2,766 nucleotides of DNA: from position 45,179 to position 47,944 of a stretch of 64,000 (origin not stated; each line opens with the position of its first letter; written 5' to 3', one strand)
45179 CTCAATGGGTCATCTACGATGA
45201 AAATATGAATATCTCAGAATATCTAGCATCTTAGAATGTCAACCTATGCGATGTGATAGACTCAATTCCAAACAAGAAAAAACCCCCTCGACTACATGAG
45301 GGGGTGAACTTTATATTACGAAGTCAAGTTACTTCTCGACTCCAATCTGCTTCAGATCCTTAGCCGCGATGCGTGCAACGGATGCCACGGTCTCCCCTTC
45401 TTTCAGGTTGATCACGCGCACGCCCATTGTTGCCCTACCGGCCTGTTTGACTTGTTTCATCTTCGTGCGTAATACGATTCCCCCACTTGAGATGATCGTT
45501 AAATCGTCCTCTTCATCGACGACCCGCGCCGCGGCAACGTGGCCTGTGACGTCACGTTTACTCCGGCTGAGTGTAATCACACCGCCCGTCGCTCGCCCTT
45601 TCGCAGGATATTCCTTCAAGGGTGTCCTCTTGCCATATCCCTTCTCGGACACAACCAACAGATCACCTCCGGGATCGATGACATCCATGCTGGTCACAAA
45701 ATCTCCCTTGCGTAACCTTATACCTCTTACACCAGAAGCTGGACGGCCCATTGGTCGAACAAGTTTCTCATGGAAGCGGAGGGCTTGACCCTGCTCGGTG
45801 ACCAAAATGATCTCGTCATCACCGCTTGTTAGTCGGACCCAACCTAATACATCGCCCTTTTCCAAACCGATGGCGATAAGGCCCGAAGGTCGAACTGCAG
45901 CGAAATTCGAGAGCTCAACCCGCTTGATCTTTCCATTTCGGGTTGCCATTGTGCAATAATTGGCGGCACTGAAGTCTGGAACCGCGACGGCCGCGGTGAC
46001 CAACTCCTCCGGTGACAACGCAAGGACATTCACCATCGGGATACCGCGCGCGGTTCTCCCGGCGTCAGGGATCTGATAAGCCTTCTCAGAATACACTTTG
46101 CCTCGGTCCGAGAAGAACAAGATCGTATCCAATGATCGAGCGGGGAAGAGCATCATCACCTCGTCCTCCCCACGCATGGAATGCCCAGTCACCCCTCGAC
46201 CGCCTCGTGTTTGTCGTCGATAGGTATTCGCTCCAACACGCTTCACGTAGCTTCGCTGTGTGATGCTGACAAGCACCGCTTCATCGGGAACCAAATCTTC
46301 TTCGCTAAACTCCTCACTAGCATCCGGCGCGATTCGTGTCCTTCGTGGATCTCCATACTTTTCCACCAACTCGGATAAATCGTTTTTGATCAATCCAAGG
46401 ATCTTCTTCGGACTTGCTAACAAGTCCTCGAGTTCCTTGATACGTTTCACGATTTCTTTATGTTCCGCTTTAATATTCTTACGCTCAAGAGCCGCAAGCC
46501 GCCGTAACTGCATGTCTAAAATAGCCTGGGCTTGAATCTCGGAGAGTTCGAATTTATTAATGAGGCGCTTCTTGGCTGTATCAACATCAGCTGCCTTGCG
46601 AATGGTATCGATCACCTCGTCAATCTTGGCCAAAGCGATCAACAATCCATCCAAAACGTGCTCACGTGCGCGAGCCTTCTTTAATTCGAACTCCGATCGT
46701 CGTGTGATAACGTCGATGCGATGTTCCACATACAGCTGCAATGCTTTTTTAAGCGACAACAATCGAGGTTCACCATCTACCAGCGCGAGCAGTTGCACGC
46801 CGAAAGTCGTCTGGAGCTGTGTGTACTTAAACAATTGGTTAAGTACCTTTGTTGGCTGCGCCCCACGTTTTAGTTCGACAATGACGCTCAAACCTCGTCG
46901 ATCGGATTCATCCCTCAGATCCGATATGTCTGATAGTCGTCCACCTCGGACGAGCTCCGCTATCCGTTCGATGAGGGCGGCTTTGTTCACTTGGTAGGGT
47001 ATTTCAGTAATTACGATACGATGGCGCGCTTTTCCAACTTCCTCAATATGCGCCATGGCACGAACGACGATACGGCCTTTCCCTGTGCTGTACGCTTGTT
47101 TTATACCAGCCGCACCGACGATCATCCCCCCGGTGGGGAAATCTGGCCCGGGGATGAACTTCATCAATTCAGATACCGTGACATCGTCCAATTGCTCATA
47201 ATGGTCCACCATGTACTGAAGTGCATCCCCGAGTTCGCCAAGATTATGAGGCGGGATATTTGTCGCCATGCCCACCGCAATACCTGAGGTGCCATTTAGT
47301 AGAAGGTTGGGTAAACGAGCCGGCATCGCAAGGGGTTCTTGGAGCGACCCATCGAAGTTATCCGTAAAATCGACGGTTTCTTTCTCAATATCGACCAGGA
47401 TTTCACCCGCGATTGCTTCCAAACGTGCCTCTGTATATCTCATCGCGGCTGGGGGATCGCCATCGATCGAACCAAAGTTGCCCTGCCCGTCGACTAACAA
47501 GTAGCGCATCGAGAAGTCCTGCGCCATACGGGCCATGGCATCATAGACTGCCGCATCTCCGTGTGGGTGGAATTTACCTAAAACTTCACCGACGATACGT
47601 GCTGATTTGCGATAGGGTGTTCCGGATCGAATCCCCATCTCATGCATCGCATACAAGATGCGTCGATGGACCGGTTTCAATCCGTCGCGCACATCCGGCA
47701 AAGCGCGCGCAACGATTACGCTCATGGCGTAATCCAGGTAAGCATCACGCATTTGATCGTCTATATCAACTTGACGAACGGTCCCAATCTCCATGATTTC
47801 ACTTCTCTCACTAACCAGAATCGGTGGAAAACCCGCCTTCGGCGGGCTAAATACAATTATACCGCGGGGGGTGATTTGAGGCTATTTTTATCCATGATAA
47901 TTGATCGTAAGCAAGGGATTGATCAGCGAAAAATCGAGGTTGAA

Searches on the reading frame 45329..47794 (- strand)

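Call 20: search_protein_families(library=pfam, proteins=[window:45329-47794:-], max_evalue=0.0001)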
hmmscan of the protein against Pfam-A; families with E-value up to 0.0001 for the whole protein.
window:45329-47794:- (821 aa): 2 families
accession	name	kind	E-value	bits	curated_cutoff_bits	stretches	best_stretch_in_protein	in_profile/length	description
PF00521.26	DNA_topoisoIV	-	8.2e-163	542.7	31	1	30-473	1-431/432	DNA gyrase/topoisomerase IV, subunit A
PF03989.18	DNA_gyraseA_C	-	1.6e-61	203.9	27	5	660-706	1-47/48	DNA gyrase C-terminal domain, beta-propeller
